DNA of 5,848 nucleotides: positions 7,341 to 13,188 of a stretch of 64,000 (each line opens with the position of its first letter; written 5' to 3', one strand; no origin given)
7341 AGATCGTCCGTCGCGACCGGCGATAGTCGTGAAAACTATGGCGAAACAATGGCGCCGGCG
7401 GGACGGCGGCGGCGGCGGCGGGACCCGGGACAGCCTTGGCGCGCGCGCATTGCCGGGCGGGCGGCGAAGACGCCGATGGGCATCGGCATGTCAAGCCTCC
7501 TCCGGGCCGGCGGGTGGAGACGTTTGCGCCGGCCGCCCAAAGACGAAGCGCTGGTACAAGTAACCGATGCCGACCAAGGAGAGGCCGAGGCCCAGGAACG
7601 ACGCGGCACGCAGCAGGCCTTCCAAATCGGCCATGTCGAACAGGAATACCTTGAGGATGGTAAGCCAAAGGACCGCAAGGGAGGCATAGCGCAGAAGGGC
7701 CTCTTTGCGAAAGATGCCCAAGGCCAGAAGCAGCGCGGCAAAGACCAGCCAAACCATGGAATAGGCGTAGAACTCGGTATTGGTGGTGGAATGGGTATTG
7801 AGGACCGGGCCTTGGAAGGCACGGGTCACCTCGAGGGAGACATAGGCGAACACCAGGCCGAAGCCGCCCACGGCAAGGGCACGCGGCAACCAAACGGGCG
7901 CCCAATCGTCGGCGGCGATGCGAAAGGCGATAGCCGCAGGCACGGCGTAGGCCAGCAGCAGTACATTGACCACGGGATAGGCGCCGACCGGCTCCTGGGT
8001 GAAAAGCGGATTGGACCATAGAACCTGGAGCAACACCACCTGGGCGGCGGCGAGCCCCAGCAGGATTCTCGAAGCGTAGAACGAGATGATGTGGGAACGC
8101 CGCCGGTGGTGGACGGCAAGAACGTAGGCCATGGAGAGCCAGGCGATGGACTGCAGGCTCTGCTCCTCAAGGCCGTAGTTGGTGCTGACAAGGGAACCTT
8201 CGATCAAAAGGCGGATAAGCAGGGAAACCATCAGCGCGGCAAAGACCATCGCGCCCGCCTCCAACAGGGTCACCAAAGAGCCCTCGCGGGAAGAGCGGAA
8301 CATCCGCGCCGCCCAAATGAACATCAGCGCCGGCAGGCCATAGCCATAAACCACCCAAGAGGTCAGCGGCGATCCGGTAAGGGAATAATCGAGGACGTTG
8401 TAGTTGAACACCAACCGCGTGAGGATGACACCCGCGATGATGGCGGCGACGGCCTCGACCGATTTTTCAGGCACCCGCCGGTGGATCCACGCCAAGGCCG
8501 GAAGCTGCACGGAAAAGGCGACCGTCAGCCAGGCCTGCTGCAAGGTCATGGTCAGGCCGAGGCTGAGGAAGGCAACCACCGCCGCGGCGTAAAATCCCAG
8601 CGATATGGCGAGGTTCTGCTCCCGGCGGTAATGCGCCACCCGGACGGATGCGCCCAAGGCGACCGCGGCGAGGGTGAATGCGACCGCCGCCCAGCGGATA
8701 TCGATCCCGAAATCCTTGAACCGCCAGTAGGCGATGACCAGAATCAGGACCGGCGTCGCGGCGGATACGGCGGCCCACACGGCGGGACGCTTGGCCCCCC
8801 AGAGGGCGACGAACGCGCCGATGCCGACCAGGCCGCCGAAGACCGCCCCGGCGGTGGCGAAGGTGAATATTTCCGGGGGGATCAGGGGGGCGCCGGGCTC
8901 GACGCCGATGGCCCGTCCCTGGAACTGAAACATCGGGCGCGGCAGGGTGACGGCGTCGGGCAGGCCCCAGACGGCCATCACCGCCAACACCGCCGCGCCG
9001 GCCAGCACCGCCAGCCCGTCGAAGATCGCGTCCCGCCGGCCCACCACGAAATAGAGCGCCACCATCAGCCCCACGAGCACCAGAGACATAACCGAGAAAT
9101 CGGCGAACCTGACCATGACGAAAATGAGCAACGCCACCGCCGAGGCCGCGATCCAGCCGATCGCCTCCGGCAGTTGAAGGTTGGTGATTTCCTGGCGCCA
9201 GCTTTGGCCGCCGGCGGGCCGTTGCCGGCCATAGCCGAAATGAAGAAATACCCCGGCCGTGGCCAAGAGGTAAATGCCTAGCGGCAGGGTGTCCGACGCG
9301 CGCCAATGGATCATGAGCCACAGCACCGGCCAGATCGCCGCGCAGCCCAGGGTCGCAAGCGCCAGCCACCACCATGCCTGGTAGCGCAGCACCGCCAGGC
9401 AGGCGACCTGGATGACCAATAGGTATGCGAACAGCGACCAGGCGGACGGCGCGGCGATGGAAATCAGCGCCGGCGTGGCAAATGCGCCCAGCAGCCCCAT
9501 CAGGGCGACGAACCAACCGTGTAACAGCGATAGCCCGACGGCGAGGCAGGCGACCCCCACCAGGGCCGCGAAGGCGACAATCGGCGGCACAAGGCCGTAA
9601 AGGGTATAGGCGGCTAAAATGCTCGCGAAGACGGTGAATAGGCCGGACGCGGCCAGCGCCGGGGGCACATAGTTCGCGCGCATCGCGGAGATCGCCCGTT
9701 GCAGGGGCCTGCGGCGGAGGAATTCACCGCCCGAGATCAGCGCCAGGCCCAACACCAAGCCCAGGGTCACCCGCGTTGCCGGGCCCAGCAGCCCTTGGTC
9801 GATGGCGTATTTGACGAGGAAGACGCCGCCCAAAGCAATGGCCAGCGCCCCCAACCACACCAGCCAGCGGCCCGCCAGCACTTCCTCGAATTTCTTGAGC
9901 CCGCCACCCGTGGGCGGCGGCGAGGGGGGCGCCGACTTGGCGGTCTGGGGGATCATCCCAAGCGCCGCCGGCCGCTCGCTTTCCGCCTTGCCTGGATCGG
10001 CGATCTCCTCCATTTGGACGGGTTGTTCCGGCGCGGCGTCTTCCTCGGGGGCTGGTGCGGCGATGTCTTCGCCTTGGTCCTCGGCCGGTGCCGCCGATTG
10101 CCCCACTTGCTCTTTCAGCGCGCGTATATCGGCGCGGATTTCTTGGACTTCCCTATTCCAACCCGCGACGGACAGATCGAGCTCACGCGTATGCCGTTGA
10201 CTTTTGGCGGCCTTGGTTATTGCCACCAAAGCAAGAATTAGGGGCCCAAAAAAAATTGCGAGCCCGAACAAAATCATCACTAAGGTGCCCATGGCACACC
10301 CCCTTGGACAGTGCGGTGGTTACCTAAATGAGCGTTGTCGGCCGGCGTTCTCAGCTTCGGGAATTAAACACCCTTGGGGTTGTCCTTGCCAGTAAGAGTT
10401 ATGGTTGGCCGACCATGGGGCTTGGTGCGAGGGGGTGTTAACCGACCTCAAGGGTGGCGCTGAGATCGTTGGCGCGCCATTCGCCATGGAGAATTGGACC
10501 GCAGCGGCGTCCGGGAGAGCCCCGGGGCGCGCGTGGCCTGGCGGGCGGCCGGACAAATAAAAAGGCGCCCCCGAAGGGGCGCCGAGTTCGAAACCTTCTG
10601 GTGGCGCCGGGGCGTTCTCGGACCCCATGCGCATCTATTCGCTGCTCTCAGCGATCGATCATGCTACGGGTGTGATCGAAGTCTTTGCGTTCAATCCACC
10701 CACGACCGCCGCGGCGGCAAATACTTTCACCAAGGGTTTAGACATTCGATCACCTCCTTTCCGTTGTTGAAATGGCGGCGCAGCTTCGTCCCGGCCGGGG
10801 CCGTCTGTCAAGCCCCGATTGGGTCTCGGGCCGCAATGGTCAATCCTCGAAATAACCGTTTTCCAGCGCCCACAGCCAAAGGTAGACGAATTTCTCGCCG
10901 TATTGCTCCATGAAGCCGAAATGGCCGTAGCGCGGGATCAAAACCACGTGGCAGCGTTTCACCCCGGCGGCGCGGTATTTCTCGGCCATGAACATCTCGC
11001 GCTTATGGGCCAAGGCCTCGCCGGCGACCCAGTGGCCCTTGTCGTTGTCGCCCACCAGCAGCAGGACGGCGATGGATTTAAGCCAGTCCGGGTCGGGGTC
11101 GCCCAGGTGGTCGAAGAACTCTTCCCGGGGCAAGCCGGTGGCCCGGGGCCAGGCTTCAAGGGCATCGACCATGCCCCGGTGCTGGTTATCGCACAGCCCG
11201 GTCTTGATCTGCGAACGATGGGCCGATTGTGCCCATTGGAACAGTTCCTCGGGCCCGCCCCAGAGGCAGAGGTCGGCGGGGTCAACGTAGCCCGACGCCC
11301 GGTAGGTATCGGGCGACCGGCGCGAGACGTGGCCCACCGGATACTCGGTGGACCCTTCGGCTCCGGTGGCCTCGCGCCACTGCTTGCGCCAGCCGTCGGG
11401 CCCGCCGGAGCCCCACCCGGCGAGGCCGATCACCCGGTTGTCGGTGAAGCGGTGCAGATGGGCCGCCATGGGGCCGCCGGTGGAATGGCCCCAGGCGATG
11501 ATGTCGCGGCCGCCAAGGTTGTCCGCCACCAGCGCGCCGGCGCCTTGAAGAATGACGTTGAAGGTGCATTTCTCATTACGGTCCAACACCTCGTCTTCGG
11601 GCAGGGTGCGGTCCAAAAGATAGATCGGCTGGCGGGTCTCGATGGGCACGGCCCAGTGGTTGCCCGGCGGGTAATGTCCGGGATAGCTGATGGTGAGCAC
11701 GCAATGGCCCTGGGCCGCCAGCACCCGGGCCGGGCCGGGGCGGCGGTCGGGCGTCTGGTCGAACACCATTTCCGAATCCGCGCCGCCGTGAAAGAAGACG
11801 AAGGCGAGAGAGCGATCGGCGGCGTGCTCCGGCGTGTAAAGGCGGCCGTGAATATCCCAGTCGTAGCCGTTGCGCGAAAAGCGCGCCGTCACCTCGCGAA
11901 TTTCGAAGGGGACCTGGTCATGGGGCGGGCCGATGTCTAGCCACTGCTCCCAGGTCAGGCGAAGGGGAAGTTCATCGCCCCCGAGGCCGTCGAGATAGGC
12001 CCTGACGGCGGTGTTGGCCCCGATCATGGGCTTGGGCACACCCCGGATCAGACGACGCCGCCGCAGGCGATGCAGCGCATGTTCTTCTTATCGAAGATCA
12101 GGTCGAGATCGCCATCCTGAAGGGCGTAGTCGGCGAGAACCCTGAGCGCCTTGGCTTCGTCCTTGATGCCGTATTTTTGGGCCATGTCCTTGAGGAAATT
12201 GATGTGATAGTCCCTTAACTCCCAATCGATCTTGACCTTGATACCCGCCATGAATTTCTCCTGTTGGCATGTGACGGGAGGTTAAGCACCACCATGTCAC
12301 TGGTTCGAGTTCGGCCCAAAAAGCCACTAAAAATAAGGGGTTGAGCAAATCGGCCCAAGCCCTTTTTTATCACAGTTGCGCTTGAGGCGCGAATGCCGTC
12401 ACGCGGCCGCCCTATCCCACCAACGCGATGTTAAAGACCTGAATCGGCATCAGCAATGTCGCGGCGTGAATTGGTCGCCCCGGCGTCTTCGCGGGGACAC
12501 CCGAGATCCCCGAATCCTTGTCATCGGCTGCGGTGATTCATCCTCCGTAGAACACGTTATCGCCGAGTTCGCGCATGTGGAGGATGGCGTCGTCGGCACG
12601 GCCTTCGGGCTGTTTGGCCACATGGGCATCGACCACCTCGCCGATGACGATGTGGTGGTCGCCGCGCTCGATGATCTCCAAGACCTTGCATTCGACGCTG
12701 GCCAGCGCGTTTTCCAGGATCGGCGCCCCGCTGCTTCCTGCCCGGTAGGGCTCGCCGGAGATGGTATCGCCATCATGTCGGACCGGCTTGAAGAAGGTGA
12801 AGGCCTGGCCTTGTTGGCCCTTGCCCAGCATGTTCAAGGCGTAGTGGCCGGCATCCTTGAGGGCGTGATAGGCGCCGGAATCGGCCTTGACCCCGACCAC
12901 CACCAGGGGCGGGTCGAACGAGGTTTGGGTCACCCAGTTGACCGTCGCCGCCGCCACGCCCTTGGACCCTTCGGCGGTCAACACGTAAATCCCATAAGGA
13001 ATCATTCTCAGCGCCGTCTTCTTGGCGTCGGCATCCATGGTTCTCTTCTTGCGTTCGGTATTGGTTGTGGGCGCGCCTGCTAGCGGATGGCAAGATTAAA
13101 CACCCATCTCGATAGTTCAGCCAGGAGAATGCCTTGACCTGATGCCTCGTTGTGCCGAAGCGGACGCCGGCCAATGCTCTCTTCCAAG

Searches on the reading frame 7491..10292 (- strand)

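Call 45: search_protein_families(library=pfam, proteins=[window:7491-10292:-], max_evalue=0.00001)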
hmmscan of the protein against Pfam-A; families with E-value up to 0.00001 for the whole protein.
window:7491-10292:- (933 aa): 1 family
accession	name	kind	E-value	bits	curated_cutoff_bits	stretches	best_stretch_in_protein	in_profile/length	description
PF10101.14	DUF2339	-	3.3e-119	400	33.6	1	141-916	2-659/659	Predicted membrane protein (DUF2339)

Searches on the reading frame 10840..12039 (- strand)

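Call 45: search_protein_families(library=pfam, proteins=[window:10840-12039:-], max_evalue=0.00001)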
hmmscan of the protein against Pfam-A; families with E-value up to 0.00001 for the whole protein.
window:10840-12039:- (399 aa): 1 family
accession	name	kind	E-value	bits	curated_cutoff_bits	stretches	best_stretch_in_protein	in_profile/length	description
PF12697.13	Abhydrolase_6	-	2.3e-11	45.2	26.3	1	80-384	1-214/217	Alpha/beta hydrolase family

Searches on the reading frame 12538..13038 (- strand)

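Call 45: search_protein_families(library=pfam, proteins=[window:12538-13038:-], max_evalue=0.00001)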
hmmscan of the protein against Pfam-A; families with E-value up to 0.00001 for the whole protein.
window:12538-13038:- (166 aa): 1 family
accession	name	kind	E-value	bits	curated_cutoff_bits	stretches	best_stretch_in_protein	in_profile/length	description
PF01613.24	Flavin_Reduct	-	6.7e-36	124.2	27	1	11-145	2-138/153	Flavin reductase like domain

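Call 58: search_protein_families(library=ncbifam, proteins=[window:12538-13038:-], max_evalue=0.001)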
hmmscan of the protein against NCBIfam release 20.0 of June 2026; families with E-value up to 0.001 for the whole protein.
window:12538-13038:- (166 aa): 8 families
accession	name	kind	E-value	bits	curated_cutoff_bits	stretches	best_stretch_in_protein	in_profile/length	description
NF045919.1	HphnlacHdxRed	equivalog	1.3e-20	73.7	340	1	1-139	5-141/309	p-hydroxyphenylacetate 3-hydroxylase reductase component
NF045630.1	monooxsub_HsaB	equivalog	1.6e-19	70.4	230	1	2-139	6-141/186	3-hydroxy-9,10-secoandrosta-1,3,5(10)-triene-9,17-dione monooxygenase reductase subunit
NF052639.1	FlvnRedFerAPor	equivalog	2.6e-18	66.2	260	1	6-142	7-139/158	flavin reductase FerA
NF042921.1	HpaC_Thermus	equivalog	6.1e-17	62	200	1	4-142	3-134/150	4-hydroxyphenylacetate 3-monooxygenase reductase subunit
TIGR03615.1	RutF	equivalog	5.7e-16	58.9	254.75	1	7-145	7-144/156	NADH-dependent FMN reductase RutF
NF045733.1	StyMonoxStyB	equivalog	3.4e-15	56.3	200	1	9-140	7-133/150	styrene monooxygenase NADH-dependent flavin reductase subunit StyB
TIGR02296.1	HpaC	equivalog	1.3e-09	38.3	205.95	1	12-143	7-139/154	4-hydroxyphenylacetate 3-monooxygenase, reductase component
NF012030.0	PRK15486.1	equivalog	1.4e-07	31.5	315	1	15-141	19-146/170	4-hydroxyphenylacetate 3-monooxygenase reductase subunit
